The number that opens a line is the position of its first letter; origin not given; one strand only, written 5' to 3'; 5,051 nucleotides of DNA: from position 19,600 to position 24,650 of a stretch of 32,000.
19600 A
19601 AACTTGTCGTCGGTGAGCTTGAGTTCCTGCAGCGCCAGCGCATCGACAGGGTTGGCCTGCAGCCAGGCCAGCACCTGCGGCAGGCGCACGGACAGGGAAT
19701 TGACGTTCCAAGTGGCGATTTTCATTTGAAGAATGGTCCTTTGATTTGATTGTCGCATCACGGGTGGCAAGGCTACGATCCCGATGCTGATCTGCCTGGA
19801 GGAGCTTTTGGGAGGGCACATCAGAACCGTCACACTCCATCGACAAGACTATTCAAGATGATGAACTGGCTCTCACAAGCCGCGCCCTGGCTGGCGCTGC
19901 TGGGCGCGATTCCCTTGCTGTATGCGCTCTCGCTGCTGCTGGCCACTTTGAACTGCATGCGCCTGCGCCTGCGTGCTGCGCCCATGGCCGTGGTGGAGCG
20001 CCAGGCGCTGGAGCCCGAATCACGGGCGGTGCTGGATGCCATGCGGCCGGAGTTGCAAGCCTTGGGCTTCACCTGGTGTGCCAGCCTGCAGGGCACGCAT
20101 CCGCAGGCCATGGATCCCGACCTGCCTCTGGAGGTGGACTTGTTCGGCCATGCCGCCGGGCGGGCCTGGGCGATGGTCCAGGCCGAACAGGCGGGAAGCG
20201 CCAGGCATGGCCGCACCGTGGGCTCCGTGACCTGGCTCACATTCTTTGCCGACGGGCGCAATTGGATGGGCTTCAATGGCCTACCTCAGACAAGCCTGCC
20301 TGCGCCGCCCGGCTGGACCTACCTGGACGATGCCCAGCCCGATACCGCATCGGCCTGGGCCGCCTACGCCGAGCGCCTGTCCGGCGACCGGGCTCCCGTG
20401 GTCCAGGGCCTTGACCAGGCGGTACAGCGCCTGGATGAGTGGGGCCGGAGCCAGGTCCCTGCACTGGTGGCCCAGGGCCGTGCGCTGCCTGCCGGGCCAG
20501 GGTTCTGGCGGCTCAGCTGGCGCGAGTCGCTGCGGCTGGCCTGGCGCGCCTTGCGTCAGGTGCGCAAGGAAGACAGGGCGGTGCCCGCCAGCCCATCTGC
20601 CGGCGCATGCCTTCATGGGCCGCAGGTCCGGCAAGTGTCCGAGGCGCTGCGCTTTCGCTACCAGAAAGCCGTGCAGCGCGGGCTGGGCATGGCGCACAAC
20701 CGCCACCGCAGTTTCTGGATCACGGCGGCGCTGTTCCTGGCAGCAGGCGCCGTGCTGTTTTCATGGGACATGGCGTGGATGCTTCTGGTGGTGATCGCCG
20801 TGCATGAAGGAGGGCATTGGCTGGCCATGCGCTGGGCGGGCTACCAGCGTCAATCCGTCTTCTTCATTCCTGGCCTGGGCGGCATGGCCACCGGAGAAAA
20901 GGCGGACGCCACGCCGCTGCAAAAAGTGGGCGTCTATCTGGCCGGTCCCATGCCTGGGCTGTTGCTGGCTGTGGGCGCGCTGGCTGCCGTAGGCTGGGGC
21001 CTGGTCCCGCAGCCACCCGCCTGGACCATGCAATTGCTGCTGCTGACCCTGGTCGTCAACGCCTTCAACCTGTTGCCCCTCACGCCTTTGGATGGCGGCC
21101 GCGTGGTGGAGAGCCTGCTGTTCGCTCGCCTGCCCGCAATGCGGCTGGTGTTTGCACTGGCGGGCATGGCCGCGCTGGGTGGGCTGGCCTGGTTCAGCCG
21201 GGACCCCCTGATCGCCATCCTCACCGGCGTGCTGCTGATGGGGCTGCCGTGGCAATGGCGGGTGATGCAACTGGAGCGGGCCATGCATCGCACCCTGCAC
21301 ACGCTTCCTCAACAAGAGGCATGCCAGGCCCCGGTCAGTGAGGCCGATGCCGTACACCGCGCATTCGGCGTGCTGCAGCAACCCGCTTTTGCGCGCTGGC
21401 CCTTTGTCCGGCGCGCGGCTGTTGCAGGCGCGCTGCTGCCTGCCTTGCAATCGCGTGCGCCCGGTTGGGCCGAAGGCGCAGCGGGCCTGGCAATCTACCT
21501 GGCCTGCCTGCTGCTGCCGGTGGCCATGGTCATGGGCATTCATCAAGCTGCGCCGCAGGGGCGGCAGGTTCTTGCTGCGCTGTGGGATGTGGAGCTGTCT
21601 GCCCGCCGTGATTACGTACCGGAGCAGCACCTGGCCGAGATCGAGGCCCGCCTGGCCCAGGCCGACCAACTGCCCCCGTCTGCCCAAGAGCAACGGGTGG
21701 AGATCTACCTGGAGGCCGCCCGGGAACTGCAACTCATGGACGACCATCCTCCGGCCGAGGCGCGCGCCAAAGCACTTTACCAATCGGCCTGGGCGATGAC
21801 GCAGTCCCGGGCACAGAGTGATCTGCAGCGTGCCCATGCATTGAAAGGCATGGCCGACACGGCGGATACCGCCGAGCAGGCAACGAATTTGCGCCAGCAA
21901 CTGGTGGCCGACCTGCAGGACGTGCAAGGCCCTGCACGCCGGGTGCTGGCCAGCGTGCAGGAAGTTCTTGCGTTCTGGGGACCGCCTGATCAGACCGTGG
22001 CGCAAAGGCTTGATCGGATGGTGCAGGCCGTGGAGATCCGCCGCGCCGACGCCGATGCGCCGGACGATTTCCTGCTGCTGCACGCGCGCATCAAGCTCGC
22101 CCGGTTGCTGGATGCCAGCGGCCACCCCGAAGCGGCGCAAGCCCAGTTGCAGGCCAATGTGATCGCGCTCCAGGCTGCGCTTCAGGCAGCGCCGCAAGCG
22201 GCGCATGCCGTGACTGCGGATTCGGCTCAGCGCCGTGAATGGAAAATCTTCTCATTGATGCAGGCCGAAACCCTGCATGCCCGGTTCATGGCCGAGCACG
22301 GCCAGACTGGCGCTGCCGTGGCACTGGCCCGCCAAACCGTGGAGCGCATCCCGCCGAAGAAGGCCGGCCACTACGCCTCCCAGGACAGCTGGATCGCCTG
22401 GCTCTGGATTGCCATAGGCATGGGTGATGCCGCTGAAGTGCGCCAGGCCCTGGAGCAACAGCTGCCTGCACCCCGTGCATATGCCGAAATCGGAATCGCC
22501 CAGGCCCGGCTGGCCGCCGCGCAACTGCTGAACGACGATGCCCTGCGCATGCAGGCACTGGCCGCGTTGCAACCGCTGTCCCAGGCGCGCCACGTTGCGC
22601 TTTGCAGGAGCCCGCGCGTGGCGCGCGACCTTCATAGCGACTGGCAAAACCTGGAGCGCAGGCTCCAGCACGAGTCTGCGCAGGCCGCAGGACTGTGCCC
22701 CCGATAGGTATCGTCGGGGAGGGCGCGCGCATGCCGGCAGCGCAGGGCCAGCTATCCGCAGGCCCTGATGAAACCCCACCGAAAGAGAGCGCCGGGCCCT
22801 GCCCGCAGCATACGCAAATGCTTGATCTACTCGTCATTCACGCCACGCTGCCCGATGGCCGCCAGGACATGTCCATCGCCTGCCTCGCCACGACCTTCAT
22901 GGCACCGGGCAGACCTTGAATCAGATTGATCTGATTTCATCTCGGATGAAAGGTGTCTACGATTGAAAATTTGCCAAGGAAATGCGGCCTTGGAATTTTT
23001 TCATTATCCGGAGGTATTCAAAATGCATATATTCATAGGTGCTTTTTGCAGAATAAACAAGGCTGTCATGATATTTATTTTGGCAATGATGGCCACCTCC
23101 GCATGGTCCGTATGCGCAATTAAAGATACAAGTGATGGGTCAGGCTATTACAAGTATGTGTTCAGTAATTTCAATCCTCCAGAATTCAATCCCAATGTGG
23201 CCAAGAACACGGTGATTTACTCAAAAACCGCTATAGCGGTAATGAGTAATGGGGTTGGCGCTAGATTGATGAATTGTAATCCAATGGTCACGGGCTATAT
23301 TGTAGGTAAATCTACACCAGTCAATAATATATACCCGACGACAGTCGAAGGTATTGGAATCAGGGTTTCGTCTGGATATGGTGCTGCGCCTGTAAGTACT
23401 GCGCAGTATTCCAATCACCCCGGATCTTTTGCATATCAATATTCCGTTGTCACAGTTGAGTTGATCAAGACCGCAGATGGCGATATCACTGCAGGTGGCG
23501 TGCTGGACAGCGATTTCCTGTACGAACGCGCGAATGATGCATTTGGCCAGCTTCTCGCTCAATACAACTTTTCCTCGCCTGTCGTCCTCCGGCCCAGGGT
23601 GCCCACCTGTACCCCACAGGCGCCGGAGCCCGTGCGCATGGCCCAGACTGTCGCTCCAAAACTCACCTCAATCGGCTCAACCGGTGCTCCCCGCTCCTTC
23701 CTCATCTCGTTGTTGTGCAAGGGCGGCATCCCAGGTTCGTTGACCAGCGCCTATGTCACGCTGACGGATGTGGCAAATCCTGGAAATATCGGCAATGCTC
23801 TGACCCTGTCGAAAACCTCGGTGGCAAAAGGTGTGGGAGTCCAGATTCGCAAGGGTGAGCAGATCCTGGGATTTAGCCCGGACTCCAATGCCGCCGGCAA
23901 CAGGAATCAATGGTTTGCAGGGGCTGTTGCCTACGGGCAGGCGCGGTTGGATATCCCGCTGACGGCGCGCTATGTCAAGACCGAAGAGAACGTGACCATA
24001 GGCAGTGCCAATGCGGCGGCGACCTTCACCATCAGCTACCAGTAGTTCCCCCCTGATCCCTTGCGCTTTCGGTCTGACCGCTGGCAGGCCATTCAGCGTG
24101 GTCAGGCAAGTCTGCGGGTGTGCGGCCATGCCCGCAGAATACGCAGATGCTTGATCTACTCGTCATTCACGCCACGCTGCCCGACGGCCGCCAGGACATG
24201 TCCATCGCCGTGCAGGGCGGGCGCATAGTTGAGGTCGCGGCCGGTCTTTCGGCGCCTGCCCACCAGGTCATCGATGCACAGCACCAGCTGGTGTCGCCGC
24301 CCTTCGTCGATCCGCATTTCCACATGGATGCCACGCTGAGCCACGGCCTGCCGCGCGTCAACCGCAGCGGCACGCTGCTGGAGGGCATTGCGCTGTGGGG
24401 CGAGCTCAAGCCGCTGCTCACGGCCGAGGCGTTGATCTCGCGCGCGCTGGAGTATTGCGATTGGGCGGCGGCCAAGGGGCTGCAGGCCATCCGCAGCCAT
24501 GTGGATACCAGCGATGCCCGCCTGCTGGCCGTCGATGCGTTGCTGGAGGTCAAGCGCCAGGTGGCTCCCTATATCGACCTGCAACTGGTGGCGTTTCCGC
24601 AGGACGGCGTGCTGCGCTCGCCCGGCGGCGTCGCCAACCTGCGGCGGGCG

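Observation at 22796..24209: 85-nt direct duplication of the codA 5' end brackets a 1.24-kb single-gene insertion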

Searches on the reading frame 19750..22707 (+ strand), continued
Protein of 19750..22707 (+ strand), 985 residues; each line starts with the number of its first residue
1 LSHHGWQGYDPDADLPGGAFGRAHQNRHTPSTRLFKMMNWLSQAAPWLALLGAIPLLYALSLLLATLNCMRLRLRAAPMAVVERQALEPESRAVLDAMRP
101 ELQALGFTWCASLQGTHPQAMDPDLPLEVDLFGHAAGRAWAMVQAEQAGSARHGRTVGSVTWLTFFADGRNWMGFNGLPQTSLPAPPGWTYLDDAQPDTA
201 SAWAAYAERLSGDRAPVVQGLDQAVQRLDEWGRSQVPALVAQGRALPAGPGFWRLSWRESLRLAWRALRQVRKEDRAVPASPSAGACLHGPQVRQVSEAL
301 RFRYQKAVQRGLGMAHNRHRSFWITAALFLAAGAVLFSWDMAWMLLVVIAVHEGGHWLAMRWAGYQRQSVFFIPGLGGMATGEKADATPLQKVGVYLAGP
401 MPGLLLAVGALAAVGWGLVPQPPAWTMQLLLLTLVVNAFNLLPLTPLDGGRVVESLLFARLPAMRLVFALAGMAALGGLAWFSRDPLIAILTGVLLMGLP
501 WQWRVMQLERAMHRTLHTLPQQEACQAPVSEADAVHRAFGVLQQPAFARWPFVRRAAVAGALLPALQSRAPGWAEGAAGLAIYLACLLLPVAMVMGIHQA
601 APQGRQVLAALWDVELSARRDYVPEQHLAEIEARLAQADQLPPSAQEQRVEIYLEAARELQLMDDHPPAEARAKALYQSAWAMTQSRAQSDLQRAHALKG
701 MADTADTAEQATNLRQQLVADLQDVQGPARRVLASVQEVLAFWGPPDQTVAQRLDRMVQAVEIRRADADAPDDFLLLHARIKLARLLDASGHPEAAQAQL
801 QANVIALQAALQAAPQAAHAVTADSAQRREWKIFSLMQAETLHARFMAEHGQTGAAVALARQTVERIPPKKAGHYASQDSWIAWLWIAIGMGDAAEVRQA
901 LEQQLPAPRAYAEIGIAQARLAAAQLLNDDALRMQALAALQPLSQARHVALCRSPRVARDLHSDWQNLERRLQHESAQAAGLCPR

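Call 25: find_encoding_contigs(protein=P0005, flank=6000, max_places=3)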
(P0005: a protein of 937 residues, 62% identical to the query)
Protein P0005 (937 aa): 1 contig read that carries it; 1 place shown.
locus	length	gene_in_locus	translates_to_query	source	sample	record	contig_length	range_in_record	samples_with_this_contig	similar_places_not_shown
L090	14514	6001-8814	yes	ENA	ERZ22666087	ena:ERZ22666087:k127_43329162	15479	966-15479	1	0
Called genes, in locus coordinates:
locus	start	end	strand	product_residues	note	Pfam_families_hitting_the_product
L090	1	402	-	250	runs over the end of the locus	PF00528:BPD_transp_1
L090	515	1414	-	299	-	PF00497:SBP_bac_3, PF09084:NMT1 (faint), PF12974:Phosphonate-bd (weak)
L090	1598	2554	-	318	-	PF00126:HTH_1, PF03466:LysR_substrate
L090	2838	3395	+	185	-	PF04290:DctQ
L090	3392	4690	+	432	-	PF06808:DctM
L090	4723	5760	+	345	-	PF03480:DctP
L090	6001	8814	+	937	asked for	PF02163:Peptidase_M50 (weak)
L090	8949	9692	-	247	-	PF01814:Hemerythrin (faint)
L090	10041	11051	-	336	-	-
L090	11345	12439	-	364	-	PF13609:Porin_4, PF00267:Porin_1 (faint)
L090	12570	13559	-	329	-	PF03401:TctC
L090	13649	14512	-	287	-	?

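Call 26: find_encoding_contigs(protein=P0010, flank=6000, max_places=3)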
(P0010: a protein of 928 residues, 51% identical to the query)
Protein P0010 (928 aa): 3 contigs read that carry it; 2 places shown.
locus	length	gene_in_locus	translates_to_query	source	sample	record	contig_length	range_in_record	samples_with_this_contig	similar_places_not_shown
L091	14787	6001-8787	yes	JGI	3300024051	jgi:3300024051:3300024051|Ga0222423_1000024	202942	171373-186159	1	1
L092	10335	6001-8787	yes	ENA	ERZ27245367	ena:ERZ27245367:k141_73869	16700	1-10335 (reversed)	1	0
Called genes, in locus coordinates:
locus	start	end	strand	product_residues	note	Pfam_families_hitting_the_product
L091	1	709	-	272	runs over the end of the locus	PF01656:CbiA, PF02374:ArsA_ATPase (weak), PF09140:MipZ, PF10609:ParA, PF13614:AAA_31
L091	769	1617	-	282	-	PF05209:MinC_N, PF03775:MinC_C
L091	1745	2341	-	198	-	PF01066:CDP-OH_P_transf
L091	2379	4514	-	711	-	PF16177:ACAS_N, PF00501:AMP-binding, PF13193:AMP-binding_C (weak)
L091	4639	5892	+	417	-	PF01494:FAD_binding_3, PF07992:Pyr_redox_2 (faint)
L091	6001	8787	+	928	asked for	PF02163:Peptidase_M50 (faint)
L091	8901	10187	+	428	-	PF00860:Xan_ur_permease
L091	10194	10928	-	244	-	PF13453:Zn_ribbon_TFIIB (faint)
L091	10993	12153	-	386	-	PF13433:Peripla_BP_5 (weak), PF13458:Peripla_BP_6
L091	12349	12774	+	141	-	PF03061:4HBT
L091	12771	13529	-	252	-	PF01177:Asp_Glu_race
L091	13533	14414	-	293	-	PF00497:SBP_bac_3, PF12974:Phosphonate-bd (weak)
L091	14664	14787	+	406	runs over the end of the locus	PF01266:DAO, PF01593:Amino_oxidase (faint), PF02558:ApbA (faint), PF07992:Pyr_redox_2 (faint), PF13450:NAD_binding_8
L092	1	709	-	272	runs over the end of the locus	PF01656:CbiA, PF02374:ArsA_ATPase (weak), PF09140:MipZ, PF10609:ParA, PF13614:AAA_31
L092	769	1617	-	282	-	PF05209:MinC_N, PF03775:MinC_C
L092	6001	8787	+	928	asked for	PF02163:Peptidase_M50 (faint)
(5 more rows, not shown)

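Call 31: find_encoding_contigs(protein=P0003, flank=8000, max_places=4)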
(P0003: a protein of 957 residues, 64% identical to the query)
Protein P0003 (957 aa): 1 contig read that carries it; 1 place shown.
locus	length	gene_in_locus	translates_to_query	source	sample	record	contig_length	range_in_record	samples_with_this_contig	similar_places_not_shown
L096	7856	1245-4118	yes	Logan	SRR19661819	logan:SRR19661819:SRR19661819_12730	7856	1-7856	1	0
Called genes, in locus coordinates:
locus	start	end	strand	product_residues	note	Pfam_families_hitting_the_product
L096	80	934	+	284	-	-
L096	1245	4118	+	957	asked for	PF02163:Peptidase_M50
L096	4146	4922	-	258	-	PF03372:Exo_endo_phos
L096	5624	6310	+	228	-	PF00419:Fimbrial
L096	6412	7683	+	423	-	PF07969:Amidohydro_3, PF01979:Amidohydro_1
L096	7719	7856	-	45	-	?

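Call 32: find_encoding_contigs(protein=P0002, flank=8000, max_places=4)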
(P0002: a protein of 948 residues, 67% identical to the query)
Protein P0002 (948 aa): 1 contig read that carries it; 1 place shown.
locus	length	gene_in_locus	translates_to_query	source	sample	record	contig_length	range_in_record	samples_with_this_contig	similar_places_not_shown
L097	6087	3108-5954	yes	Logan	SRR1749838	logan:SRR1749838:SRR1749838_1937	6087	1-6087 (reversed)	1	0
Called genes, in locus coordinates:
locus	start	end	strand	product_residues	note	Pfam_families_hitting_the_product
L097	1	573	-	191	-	?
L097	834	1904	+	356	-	-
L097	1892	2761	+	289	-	-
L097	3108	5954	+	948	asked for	PF02163:Peptidase_M50 (weak)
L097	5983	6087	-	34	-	?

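Call 50: search_protein_families(library=ncbifam, proteins=[window:19858-22707:+], max_evalue=0.001)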
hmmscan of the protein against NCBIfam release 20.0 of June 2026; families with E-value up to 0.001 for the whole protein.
window:19858-22707:+ (949 aa): 0 families

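Call 51: search_protein_families(library=padloc, proteins=[window:19858-22707:+], max_evalue=0.01)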
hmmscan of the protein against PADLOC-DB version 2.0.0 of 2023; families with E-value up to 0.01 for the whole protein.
window:19858-22707:+ (949 aa): 0 families

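Call 75: search_protein_families(library=padloc, proteins=[L097:834-1904:+, L097:1892-2761:+, L089:300-2210:-, L089:2213-4189:-], max_evalue=0.00001)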
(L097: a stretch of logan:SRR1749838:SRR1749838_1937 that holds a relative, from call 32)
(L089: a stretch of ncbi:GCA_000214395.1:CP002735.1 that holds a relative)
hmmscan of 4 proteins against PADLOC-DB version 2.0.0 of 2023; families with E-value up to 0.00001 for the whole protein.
L097:834-1904:+ (356 aa): 0 families

L097:1892-2761:+ (289 aa): 0 families

L089:300-2210:- (636 aa): 47 families (the best 25 are shown)
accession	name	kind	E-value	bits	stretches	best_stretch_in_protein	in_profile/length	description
PDLC00103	GajB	-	9.9e-221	732.9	1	7-631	3-610/612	UrvD helicase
PDLC00134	GajB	-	5e-140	465.4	1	7-453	3-426/431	UrvD helicase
PDLC00144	GajB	-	2.8e-105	351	2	204-611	132-526/559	UrvD helicase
PDLC00116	GajB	-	1.2e-99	332.5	2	203-612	130-525/557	UrvD helicase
PDLC03802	RTasHel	-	9e-57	191.3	2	36-380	22-325/675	DRT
PDLC00117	GajB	-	3.5e-45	152.6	1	27-607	22-576/604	UrvD helicase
PDLC00114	GajB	-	3.9e-40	136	1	36-379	24-361/635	UrvD helicase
PDLC00132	GajB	-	1.4e-32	111.1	3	231-322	213-305/625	UrvD helicase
PDLC00130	GajB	-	6.4e-31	105.3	2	31-315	14-289/589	UrvD helicase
PDLC00107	GajB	-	1.3e-30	104.6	2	203-383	186-359/587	UrvD helicase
PDLC00123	GajB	-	2.8e-29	100.2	3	205-316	149-259/540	UrvD helicase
PDLC00104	GajB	-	2.2e-28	97.4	1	26-305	9-237/574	UrvD helicase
PDLC00121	GajB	-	8.6e-25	85.3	2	202-360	173-326/565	UrvD helicase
PDLC00122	GajB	-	9.3e-25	85.5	2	214-316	144-247/502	UrvD helicase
PDLC00127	GajB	-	2.7e-24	83.6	1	210-311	179-284/594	UrvD helicase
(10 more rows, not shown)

L089:2213-4189:- (658 aa): 79 families (the best 25 are shown)
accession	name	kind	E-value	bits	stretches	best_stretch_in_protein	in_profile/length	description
PDLC00090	GajA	-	4.6e-237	786.9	1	1-655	1-654/659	AAA ATPase domain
PDLC00097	GajA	-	3.5e-156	519.5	1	1-656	1-636/640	AAA ATPase domain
PDLC00061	GajA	-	1.3e-126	421.8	1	1-653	1-644/652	AAA ATPase domain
PDLC00074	GajA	-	6.9e-111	369.3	2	211-581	3-377/480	AAA ATPase domain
PDLC00089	GajA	-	2.1e-104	347.3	1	353-656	7-307/311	AAA ATPase domain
PDLC00070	GajA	-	5.4e-41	138.9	1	1-480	1-451/596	AAA ATPase domain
PDLC00096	GajA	-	2.1e-40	137.1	1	1-478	1-455/630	AAA ATPase domain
PDLC00091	GajA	-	6.3e-32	109.2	1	1-465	1-447/627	AAA ATPase domain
PDLC00099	GajA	-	1.4e-28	98.3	1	1-465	1-441/626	AAA ATPase domain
PDLC00094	GajA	-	3.2e-27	93.2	1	1-478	1-454/569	AAA ATPase domain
PDLC00093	GajA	-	8.1e-27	92.2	1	310-479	378-557/736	AAA ATPase domain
PDLC00071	GajA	-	1.6e-26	91.3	2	166-478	143-436/588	AAA ATPase domain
PDLC00067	GajA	-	2.9e-26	90.1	1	2-477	4-459/604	AAA ATPase domain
PDLC00080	GajA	-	8.9e-25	85.5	1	1-465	1-434/622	AAA ATPase domain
PDLC00063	GajA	-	9.2e-25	85.3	1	317-478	342-525/679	AAA ATPase domain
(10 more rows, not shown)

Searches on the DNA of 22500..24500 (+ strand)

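Call 45: search_rna_families(source=window, start=22500, end=24500, threshold=evalue, max_evalue=1)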
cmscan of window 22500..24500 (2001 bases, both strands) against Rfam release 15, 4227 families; matches with E-value up to 1: 2.
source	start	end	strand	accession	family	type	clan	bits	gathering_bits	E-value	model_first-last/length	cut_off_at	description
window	22649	22779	+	RF00058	HgcF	Gene; snRNA; snoRNA; HACA-box;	-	21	70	0.035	1-168/168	no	HgcF RNA (Pab35)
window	23558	23582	+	RF01985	ZEB2_AS1_2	Gene; lncRNA;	-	16.5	70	0.79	1-61/61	no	ZEB2 antisense RNA 1 conserved region 2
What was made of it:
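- Tried and rejected: There is no credible Rfam hit (best E-value 0.035, 21 bits against a gathering score of 70) (call 45).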

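Call 65: search_dna_similar(query=window:22700-24250:+, collection=plasmids, mode=distant, max_rows=10)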
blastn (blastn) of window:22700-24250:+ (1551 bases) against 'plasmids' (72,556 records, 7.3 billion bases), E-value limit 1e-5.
No match.

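Call 66: search_dna_similar(query=window:22700-24250:+, collection=phages, mode=distant, max_rows=10)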
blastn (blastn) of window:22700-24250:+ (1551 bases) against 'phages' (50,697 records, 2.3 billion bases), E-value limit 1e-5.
No match.
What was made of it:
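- On Transposable element or insertion sequence with target-site duplication: There is no match in the plasmid or phage collections (calls 65, 66).
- The cassette has no match in the plasmid or phage collections (calls 65, 66).
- Tried and rejected: No match (calls 65, 66).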

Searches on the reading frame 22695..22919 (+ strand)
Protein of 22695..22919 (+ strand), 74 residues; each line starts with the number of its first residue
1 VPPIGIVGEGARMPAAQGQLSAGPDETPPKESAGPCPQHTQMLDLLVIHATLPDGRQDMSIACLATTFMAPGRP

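Call 7: search_protein_families(library=pfam, proteins=[window:22695-22919:+], max_evalue=0.01)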
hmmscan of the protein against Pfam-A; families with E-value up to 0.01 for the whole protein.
window:22695-22919:+ (74 aa): 0 families
